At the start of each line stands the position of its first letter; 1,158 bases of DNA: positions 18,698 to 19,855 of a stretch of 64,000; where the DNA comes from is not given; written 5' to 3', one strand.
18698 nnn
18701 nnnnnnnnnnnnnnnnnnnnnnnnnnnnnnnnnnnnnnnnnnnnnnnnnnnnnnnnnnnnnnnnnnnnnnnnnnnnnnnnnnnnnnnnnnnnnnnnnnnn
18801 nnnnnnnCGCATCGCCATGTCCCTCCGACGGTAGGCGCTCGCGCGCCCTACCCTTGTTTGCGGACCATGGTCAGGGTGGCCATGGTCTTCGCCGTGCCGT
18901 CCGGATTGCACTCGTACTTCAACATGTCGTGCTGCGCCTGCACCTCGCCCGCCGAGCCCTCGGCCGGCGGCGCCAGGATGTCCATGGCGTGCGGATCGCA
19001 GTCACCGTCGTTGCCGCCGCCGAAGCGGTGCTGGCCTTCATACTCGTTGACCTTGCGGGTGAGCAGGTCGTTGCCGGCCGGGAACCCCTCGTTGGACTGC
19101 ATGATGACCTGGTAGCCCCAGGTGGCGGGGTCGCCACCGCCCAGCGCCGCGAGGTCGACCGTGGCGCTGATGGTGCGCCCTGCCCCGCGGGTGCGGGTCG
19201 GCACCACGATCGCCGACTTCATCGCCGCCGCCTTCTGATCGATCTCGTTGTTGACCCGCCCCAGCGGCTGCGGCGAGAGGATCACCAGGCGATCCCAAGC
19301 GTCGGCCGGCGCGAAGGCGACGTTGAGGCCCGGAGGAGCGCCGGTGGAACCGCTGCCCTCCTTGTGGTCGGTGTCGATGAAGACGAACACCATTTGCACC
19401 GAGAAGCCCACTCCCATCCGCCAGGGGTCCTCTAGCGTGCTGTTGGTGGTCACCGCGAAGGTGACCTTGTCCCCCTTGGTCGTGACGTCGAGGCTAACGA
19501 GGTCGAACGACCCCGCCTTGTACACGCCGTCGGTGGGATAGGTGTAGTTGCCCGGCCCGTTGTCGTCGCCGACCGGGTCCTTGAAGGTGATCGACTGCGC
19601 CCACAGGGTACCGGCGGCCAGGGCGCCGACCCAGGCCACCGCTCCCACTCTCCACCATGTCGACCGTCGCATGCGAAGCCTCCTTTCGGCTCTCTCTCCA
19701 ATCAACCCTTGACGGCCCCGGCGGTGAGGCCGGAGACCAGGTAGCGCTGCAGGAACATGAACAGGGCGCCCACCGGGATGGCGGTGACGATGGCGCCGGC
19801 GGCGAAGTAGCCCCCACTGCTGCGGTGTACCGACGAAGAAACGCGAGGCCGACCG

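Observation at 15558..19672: Large OM beta-barrel sandwiched between two paralogous secreted proteins inside an alpha-glucan locus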

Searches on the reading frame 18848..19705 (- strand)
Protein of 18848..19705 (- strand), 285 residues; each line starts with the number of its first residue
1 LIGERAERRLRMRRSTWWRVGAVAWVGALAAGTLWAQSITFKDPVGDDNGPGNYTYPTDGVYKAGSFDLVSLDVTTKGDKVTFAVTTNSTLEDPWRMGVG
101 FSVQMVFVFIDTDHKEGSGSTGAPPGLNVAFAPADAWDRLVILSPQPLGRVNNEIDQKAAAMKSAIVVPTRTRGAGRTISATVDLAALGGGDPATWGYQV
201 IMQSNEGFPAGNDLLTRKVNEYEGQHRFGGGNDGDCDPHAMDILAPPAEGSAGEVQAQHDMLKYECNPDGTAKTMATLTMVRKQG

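Call 4: search_protein_families(library=pfam, proteins=[window:18848-19705:-], max_evalue=0.01)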
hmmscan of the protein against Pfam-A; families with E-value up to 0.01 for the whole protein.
window:18848-19705:- (285 aa): 1 family
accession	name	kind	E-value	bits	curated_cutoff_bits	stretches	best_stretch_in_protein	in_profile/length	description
PF09985.14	Glucodextran_C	-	3.4e-60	203.8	22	1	40-278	3-226/228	C-terminal binding-module, SLH-like, of glucodextranase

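Call 5: search_protein_families(library=ncbifam, proteins=[window:18848-19705:-], max_evalue=0.01)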
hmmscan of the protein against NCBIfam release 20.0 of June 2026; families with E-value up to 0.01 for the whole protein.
window:18848-19705:- (285 aa): 0 families

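Call 17: search_solved_structures(query=window:18848-19705:-, max_evalue=1, show_alignments=2)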
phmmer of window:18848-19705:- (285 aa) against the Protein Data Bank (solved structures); distinct sequences matched with E-value up to 1: 1.
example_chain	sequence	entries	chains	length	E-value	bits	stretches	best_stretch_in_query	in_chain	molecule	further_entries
1ug9_A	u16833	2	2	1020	6e-17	65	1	40-206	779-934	glucodextranase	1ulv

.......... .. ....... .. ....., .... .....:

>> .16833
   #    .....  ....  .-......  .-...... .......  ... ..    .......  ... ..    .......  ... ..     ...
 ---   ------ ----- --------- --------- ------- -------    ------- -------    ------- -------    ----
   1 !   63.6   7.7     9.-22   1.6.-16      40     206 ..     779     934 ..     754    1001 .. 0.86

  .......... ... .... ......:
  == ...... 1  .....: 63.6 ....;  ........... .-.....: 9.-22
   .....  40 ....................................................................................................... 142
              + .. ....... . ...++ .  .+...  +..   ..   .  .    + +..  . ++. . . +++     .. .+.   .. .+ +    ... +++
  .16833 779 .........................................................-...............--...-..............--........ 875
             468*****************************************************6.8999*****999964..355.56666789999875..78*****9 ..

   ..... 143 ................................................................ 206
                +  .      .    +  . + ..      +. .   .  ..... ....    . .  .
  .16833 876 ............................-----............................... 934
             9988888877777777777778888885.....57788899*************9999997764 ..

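Call 41: find_homologous_proteins(query=window:18848-19705:-)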
Query window:18848-19705:- (285 aa): 2428 proteins with E <= 0.001 among 4952 candidates; the best 120 are listed.
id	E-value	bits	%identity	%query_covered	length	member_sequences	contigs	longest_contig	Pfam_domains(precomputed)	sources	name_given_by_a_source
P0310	5.6e-184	628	100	96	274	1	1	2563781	PF09985.15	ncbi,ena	-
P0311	4.7e-143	494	78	95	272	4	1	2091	PF09985.15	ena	-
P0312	1.3e-142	492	79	95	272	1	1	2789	PF09985.15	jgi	jgi:carbohydrate-binding DOMON domain-containing protein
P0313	3.9e-135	468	79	87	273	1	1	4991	PF09985.15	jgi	jgi:carbohydrate-binding DOMON domain-containing protein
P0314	1.0e-134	466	80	86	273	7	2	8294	PF09985.15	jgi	jgi:carbohydrate-binding DOMON domain-containing protein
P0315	1.1e-134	466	76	95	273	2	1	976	PF09985.15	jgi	jgi:carbohydrate-binding DOMON domain-containing protein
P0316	1.7e-133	462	80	87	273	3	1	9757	PF09985.15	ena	-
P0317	1.2e-128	446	73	96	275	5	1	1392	PF09985.15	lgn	-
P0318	2.3e-128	445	72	96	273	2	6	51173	PF09985.15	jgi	jgi:carbohydrate-binding DOMON domain-containing protein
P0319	3.0e-128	445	73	95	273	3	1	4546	PF09985.15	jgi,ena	jgi:carbohydrate-binding DOMON domain-containing protein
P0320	2.5e-127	442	72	95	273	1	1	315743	PF09985.15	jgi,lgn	jgi:carbohydrate-binding DOMON domain-containing protein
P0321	6.5e-126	437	71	96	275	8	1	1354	PF09985.15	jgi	jgi:carbohydrate-binding DOMON domain-containing protein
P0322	5.4e-125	434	76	87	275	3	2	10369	PF09985.15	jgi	jgi:carbohydrate-binding DOMON domain-containing protein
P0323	8.1e-124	431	70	95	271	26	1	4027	PF09985.15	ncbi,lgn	-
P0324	3.0e-123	429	70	95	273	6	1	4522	PF09985.15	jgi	jgi:carbohydrate-binding DOMON domain-containing protein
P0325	3.3e-123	429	73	87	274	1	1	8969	PF09985.15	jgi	jgi:carbohydrate-binding DOMON domain-containing protein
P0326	1.3e-122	427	70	95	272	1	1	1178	PF09985.15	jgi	jgi:carbohydrate-binding DOMON domain-containing protein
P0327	1.5e-122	426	73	87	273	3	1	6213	PF09985.15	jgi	jgi:hypothetical protein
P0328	1.5e-122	426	71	95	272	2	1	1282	PF09985.15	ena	-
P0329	1.8e-122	426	74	89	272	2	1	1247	PF09985.15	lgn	-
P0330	1.8e-122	426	74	87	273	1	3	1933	PF09985.15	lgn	-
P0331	3.5e-122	425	71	88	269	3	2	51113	PF09985.15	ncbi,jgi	jgi:carbohydrate-binding DOMON domain-containing protein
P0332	4.8e-122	425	73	87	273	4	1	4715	PF09985.15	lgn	-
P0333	5.1e-122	425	71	95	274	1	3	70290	PF09985.15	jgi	jgi:carbohydrate-binding DOMON domain-containing protein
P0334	6.7e-122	424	68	96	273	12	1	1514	PF09985.15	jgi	-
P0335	1.0e-121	424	71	93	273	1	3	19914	PF09985.15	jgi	-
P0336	1.6e-121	423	74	87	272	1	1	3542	PF09985.15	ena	-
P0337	2.4e-121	422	67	96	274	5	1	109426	PF09985.15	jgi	jgi:carbohydrate-binding DOMON domain-containing protein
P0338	2.8e-121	422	73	87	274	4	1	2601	PF09985.15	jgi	jgi:carbohydrate-binding DOMON domain-containing protein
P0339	9.2e-121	421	70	87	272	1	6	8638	PF09985.15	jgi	jgi:carbohydrate-binding DOMON domain-containing protein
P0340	1.0e-120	420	67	98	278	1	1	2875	PF09985.15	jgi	jgi:carbohydrate-binding DOMON domain-containing protein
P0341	1.3e-120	420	69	95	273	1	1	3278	PF09985.15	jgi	jgi:carbohydrate-binding DOMON domain-containing protein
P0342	1.8e-120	420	68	95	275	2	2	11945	PF09985.15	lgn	-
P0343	2.4e-120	419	68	95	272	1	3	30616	PF09985.15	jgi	jgi:carbohydrate-binding DOMON domain-containing protein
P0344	2.5e-120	419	72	87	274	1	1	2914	PF09985.15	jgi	jgi:carbohydrate-binding DOMON domain-containing protein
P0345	2.7e-120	419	70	94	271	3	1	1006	PF09985.15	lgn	-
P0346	3.8e-120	419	71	94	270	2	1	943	PF09985.15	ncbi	-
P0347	4.8e-120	418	67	95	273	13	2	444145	PF09985.15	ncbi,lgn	-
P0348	7.3e-120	418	71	87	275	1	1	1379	PF09985.15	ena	-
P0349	7.5e-120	418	69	95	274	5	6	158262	PF09985.15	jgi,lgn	jgi:carbohydrate-binding DOMON domain-containing protein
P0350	1.1e-119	417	70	87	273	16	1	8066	PF09985.15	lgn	-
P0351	1.5e-119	417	67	95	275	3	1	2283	PF09985.15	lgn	-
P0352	1.9e-119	416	71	87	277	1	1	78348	PF09985.15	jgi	jgi:C-terminal binding-module, SLH-like, of glucodextranase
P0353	2.0e-119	416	67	95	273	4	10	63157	PF09985.15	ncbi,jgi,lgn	-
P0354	2.2e-119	416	69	93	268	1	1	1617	PF09985.15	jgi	jgi:carbohydrate-binding DOMON domain-containing protein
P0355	2.2e-119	416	71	87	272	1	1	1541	PF09985.15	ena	-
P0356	2.3e-119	416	68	94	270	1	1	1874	PF09985.15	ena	-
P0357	2.5e-119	416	66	95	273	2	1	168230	PF09985.15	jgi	jgi:carbohydrate-binding DOMON domain-containing protein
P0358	2.9e-119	416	68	95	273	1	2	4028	PF09985.15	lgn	-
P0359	3.0e-119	416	72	87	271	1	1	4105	PF09985.15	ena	-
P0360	4.5e-119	415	72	87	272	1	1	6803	PF09985.15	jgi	jgi:carbohydrate-binding DOMON domain-containing protein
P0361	4.5e-119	415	73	86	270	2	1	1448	PF09985.15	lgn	-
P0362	5.3e-119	415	71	87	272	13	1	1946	PF09985.15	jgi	jgi:carbohydrate-binding DOMON domain-containing protein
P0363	7.1e-119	414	71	87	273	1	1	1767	PF09985.15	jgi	jgi:carbohydrate-binding DOMON domain-containing protein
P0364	7.5e-119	414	71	87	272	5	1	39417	PF09985.15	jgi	jgi:carbohydrate-binding DOMON domain-containing protein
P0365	7.6e-119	414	70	87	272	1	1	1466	PF09985.15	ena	-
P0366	7.9e-119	414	67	94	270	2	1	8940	PF09985.15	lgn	-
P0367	9.2e-119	414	66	93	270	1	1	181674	PF09985.15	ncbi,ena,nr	ncbi:MAG TPA: glucodextranase DOMON-like domain-containing protein [Thermoanaerobaculia bacterium]|n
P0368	1.1e-118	414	71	88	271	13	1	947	PF09985.15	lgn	-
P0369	2.7e-118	412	70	87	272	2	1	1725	PF09985.15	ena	-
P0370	2.8e-118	412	67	95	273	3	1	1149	PF09985.15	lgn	-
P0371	3.3e-118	412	67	92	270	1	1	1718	PF09985.15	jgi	jgi:carbohydrate-binding DOMON domain-containing protein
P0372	3.5e-118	412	69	86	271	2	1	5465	PF09985.15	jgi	jgi:carbohydrate-binding DOMON domain-containing protein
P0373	5.3e-118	411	69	95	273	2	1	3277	PF09985.15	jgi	jgi:carbohydrate-binding DOMON domain-containing protein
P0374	7.2e-118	411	71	87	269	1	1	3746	PF09985.15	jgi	jgi:carbohydrate-binding DOMON domain-containing protein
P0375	7.4e-118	411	67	95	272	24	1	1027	PF09985.15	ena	-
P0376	7.6e-118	411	67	93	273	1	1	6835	PF09985.15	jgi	jgi:carbohydrate-binding DOMON domain-containing protein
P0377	8.4e-118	411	71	87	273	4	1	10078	PF09985.15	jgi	jgi:carbohydrate-binding DOMON domain-containing protein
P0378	8.9e-118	411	72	87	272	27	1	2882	PF09985.15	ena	-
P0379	9.8e-118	411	70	87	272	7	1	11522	PF09985.15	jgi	jgi:carbohydrate-binding DOMON domain-containing protein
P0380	1.1e-117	410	67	95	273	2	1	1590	PF09985.15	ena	-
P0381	1.1e-117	410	72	86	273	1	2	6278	PF09985.15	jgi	jgi:carbohydrate-binding DOMON domain-containing protein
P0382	1.3e-117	410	72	88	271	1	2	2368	PF09985.15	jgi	jgi:carbohydrate-binding DOMON domain-containing protein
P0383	1.7e-117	410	69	92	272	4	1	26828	PF09985.15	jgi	jgi:carbohydrate-binding DOMON domain-containing protein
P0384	1.8e-117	410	67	94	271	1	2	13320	PF09985.15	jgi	jgi:carbohydrate-binding DOMON domain-containing protein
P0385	2.1e-117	410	66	95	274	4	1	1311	PF09985.15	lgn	-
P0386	3.0e-117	409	65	95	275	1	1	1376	PF09985.15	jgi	-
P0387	3.1e-117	409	71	87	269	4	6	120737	PF09985.15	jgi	jgi:carbohydrate-binding DOMON domain-containing protein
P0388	3.4e-117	409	68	95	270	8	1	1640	PF09985.15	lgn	-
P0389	3.5e-117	409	65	95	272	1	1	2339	PF09985.15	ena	-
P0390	3.6e-117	409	69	92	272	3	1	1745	PF09985.15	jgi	-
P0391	4.8e-117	408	71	87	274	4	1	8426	PF09985.15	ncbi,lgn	-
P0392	4.8e-117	408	67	95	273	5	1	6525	PF09985.15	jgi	-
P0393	5.3e-117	408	71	87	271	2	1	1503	PF09985.15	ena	-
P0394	5.5e-117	408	70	87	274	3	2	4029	PF09985.15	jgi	-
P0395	5.8e-117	408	70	88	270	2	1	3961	PF09985.15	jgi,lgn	jgi:carbohydrate-binding DOMON domain-containing protein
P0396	6.4e-117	408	70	87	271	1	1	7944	PF09985.15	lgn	-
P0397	6.7e-117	408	70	87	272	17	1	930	PF09985.15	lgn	-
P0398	7.2e-117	408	69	89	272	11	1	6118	PF09985.15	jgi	jgi:carbohydrate-binding DOMON domain-containing protein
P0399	7.3e-117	408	67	93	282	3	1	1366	PF09985.15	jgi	jgi:carbohydrate-binding DOMON domain-containing protein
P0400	8.1e-117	408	69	87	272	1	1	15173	PF09985.15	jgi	jgi:carbohydrate-binding DOMON domain-containing protein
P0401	8.3e-117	408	67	94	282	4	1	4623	PF09985.15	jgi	jgi:C-terminal binding-module, SLH-like, of glucodextranase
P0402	8.6e-117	407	66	95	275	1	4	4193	PF09985.15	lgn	-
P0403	8.7e-117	407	69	87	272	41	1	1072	PF09985.15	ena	-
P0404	1.1e-116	407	72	87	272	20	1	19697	PF09985.15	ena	-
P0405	1.1e-116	407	67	96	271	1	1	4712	PF09985.15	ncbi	-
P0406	1.2e-116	407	68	95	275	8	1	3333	PF09985.15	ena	-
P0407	1.9e-116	406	66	93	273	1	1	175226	PF09985.15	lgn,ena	-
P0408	2.0e-116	406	66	95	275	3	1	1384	PF09985.15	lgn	-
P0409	2.1e-116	406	67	94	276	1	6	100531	PF09985.15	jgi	jgi:carbohydrate-binding DOMON domain-containing protein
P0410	2.3e-116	406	70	90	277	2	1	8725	PF09985.15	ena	-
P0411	2.5e-116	406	68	95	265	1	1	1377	PF09985.15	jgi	jgi:carbohydrate-binding DOMON domain-containing protein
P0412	3.5e-116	405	67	89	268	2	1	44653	PF09985.15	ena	-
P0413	3.7e-116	405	66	95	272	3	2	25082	PF09985.15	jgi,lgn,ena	-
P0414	4.0e-116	405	67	94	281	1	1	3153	PF09985.15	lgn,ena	-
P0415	5.1e-116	405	66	94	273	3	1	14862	PF09985.15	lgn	-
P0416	5.3e-116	405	64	94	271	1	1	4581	PF09985.15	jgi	jgi:carbohydrate-binding DOMON domain-containing protein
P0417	5.3e-116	405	66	95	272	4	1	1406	PF09985.15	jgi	-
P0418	7.3e-116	404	69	87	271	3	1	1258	PF09985.15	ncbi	-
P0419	8.0e-116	404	71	87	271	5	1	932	PF09985.15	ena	-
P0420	8.1e-116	404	65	96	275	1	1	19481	PF09985.15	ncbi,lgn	ncbi:MAG: glucodextranase DOMON-like domain-containing protein [Hyphomicrobiales bacterium]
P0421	8.8e-116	404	66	96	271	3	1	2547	PF09985.15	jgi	jgi:carbohydrate-binding DOMON domain-containing protein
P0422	9.1e-116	404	67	94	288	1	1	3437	PF09985.15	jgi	jgi:carbohydrate-binding DOMON domain-containing protein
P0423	9.4e-116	404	68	95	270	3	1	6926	PF09985.15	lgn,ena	-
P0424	1.0e-115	404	71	86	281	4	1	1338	PF09985.15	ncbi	-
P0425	1.0e-115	404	64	96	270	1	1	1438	PF09985.15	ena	-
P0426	1.1e-115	404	64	96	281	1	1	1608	PF09985.15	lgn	-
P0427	1.5e-115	403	68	95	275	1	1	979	PF09985.15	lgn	-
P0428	1.8e-115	403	70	87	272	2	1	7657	PF09985.15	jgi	jgi:carbohydrate-binding DOMON domain-containing protein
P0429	1.9e-115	403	67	95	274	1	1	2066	PF09985.15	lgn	-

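Call 68: list_cluster_members(proteins=[P0001, P0310, P0293, P0284, P0305, P0308])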
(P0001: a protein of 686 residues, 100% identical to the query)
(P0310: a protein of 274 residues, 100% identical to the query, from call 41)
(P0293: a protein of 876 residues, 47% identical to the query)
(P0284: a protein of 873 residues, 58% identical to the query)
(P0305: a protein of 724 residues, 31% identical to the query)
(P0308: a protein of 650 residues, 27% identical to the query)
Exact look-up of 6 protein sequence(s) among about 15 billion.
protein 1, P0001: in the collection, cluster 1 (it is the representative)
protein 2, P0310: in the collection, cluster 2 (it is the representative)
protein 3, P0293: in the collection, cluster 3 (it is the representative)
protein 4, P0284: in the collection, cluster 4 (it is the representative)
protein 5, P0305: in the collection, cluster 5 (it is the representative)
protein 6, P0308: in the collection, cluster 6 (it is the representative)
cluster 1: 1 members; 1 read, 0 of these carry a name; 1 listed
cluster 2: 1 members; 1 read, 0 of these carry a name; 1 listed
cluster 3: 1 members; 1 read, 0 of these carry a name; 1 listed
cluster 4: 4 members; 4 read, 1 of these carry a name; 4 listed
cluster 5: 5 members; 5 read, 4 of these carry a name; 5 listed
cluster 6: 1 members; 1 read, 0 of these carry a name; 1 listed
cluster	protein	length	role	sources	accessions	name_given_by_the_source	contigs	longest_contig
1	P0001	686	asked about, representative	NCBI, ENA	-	-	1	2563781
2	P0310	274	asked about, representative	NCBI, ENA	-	-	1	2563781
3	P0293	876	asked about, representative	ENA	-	-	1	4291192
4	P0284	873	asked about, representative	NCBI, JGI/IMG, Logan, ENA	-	-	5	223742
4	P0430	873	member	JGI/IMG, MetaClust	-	\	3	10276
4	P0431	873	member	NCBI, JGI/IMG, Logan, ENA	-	-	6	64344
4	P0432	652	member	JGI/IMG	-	-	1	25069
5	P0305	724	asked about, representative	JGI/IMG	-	hypothetical protein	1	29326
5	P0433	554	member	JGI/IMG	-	hypothetical protein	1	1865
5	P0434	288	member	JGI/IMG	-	hypothetical protein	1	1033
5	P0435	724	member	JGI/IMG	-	hypothetical protein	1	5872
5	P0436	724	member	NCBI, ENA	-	-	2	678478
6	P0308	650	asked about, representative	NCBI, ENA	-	-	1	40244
